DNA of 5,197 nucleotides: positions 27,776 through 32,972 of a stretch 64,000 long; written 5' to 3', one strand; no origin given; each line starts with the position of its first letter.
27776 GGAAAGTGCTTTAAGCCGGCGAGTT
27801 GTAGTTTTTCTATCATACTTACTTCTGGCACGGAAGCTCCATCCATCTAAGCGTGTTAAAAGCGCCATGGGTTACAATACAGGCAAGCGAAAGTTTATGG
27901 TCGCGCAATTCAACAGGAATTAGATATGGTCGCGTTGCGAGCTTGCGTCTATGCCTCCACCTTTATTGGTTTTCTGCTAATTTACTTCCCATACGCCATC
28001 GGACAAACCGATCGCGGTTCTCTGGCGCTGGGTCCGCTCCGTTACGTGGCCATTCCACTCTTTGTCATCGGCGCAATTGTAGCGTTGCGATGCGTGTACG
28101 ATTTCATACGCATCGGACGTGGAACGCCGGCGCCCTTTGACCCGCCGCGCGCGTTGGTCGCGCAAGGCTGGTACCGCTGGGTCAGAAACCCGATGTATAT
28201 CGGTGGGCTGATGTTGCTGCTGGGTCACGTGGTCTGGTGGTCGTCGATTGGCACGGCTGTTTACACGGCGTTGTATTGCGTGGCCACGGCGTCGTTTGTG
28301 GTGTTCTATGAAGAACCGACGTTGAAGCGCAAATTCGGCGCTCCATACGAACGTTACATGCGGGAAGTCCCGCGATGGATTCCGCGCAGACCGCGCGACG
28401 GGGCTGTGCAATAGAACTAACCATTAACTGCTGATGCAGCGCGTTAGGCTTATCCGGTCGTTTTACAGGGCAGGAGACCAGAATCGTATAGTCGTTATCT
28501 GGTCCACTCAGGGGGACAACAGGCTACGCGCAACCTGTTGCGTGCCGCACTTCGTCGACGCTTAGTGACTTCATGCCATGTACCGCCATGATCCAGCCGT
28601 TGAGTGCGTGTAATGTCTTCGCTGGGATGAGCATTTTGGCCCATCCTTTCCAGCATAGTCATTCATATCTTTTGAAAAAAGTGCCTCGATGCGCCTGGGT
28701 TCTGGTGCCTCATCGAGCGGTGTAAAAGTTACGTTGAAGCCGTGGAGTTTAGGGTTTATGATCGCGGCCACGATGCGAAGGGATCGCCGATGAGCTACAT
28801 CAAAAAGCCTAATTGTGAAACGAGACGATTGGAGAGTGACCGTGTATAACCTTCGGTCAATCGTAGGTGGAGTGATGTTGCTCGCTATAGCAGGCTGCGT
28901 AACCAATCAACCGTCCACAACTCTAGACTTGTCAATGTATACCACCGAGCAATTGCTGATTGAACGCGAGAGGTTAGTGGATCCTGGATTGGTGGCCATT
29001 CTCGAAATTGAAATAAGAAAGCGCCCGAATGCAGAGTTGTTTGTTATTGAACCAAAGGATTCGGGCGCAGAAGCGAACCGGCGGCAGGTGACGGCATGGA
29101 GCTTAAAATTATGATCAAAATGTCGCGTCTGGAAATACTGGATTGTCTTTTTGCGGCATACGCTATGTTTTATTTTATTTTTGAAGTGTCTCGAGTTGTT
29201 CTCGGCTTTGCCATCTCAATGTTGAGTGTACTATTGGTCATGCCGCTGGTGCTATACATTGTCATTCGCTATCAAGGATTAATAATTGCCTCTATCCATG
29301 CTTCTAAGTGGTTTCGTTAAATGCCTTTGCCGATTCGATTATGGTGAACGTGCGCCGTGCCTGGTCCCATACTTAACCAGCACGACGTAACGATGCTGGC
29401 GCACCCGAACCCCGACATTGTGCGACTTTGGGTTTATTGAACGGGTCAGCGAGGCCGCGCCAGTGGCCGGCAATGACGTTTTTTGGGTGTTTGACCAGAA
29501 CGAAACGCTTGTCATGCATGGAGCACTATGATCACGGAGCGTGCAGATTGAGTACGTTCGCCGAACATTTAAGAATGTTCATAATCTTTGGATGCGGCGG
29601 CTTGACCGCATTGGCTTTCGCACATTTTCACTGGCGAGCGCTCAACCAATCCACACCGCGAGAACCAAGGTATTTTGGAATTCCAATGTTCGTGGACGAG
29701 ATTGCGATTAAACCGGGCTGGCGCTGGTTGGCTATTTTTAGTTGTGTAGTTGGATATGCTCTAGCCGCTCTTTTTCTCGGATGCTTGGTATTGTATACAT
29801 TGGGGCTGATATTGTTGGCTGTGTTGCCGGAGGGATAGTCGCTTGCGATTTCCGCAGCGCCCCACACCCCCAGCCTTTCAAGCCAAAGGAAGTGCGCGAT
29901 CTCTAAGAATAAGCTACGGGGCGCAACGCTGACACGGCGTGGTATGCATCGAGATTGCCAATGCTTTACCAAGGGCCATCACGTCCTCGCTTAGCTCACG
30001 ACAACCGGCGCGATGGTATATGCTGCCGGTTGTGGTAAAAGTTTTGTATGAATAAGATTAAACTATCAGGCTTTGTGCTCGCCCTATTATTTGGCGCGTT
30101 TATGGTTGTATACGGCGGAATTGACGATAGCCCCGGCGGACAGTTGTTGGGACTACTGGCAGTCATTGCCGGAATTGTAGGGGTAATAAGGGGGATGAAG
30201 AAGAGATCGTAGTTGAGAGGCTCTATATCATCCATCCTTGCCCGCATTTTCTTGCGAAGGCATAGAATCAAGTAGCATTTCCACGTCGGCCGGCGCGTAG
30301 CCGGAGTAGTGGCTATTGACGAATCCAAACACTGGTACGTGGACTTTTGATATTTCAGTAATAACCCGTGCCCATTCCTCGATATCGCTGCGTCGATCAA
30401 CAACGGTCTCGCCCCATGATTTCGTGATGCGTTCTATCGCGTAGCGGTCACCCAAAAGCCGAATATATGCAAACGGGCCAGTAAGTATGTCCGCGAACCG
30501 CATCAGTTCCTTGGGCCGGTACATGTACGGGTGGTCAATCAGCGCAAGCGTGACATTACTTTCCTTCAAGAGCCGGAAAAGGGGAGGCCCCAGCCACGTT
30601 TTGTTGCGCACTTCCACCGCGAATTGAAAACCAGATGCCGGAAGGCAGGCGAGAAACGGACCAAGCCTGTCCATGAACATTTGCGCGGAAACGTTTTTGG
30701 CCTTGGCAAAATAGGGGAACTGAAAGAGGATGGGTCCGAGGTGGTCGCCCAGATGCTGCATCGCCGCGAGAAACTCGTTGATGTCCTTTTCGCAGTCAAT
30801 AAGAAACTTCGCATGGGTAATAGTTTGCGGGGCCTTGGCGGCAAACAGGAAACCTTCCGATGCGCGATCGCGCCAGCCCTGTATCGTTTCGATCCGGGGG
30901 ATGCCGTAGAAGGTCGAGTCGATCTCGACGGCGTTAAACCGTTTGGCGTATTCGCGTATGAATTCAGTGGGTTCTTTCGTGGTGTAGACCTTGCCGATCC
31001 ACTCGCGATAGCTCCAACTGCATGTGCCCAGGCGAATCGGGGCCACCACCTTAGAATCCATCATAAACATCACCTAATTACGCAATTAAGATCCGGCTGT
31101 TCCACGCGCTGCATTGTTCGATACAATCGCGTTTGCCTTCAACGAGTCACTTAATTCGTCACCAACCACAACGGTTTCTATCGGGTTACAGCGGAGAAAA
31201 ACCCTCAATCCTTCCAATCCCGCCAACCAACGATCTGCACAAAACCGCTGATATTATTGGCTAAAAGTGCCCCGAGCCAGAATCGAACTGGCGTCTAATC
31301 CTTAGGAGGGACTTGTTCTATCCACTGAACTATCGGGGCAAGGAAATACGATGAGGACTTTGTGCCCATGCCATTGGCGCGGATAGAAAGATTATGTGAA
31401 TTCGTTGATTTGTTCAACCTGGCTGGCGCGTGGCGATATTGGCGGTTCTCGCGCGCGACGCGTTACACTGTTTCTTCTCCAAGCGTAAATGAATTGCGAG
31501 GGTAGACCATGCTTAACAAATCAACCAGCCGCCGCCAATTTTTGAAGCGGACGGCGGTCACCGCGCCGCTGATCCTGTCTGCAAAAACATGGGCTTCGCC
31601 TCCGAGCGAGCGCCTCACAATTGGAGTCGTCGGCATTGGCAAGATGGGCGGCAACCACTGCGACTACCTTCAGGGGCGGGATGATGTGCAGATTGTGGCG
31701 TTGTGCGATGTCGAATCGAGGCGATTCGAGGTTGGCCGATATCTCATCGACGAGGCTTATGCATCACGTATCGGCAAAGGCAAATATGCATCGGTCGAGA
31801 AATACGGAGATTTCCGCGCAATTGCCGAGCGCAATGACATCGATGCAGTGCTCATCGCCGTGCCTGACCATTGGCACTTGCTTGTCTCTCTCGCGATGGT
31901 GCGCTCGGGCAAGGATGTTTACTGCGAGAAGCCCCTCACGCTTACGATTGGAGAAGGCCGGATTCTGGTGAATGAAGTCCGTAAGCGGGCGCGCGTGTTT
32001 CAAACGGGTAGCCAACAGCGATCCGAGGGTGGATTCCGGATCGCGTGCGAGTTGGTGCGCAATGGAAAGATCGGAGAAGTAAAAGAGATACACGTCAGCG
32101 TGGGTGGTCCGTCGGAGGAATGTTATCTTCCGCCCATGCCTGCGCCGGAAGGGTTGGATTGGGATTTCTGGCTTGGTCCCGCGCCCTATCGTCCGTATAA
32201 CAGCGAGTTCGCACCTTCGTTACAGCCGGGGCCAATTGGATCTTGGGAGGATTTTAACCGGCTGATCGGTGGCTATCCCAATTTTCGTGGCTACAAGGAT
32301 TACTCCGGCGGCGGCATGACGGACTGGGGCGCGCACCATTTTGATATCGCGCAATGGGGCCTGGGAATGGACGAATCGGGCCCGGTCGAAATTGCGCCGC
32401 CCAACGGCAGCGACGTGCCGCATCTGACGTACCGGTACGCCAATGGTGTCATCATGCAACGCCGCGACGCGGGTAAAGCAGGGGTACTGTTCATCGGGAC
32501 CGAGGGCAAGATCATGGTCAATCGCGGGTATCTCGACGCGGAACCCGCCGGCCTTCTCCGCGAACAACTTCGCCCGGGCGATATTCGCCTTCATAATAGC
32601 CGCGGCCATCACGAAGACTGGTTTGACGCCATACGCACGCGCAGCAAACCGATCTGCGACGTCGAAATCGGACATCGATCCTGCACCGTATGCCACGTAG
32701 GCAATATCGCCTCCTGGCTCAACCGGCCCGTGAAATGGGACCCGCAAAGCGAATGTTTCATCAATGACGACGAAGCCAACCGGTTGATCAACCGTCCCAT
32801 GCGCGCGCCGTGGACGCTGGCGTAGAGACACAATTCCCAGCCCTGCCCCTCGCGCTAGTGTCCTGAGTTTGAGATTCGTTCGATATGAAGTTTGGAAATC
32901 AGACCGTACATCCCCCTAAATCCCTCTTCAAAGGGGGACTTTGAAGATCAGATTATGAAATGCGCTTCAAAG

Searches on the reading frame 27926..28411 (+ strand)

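Call 103: search_protein_families(library=pfam, proteins=[window:27926-28411:+], max_evalue=0.001)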
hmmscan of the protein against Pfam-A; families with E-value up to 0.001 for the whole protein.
window:27926-28411:+ (162 aa): 3 families
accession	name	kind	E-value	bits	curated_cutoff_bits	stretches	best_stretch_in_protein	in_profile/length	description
PF04191.18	PEMT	-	1e-14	55.3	25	1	40-138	3-103/105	Phospholipid methyltransferase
PF01222.22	ERG4_ERG24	-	0.00022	20.6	27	1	76-149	350-424/432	Ergosterol biosynthesis ERG4/ERG24 family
PF05038.18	Cytochrom_B558a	-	0.00071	19.7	25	0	82-144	5-67/184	Cytochrome Cytochrome b558 alpha-subunit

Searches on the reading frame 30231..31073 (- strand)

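Call 103: search_protein_families(library=pfam, proteins=[window:30231-31073:-], max_evalue=0.001)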
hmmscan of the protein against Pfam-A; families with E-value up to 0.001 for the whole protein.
window:30231-31073:- (281 aa): 1 family
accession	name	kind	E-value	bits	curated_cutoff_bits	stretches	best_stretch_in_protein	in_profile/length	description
PF01904.24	DUF72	-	5e-54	184.1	25.3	1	35-268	7-215/217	Protein of unknown function DUF72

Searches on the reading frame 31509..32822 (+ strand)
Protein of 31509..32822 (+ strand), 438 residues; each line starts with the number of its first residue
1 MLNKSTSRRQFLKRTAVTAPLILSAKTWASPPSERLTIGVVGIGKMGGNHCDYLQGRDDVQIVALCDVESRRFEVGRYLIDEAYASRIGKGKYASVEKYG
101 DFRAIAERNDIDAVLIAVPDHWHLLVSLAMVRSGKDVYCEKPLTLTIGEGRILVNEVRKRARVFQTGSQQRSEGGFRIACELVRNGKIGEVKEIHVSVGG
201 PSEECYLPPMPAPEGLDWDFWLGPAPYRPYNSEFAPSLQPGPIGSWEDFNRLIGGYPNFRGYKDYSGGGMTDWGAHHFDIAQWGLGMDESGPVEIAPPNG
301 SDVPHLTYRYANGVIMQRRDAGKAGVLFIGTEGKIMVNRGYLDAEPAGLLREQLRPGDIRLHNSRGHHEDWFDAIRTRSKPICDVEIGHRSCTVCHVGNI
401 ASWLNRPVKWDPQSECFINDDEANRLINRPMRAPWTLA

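Call 103: search_protein_families(library=pfam, proteins=[window:31509-32822:+], max_evalue=0.001)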
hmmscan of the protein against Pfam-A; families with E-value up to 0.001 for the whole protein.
window:31509-32822:+ (438 aa): 4 families
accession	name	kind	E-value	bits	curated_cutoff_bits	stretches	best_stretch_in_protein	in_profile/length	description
PF19051.5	GFO_IDH_MocA_C2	-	3.6e-36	125.4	23.3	1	206-436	42-253/254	Oxidoreductase family, C-terminal alpha/beta domain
PF01408.29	GFO_IDH_MocA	-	1.1e-18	68.6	24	1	37-167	2-119/120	Oxidoreductase family, NAD-binding Rossmann fold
PF22725.1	GFO_IDH_MocA_C3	-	4.4e-07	30.4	27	0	256-315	32-97/124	GFO/IDH/MocA C-terminal domain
PF02894.22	GFO_IDH_MocA_C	-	0.00049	20.4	22.9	0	260-336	33-128/218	Oxidoreductase family, C-terminal alpha/beta domain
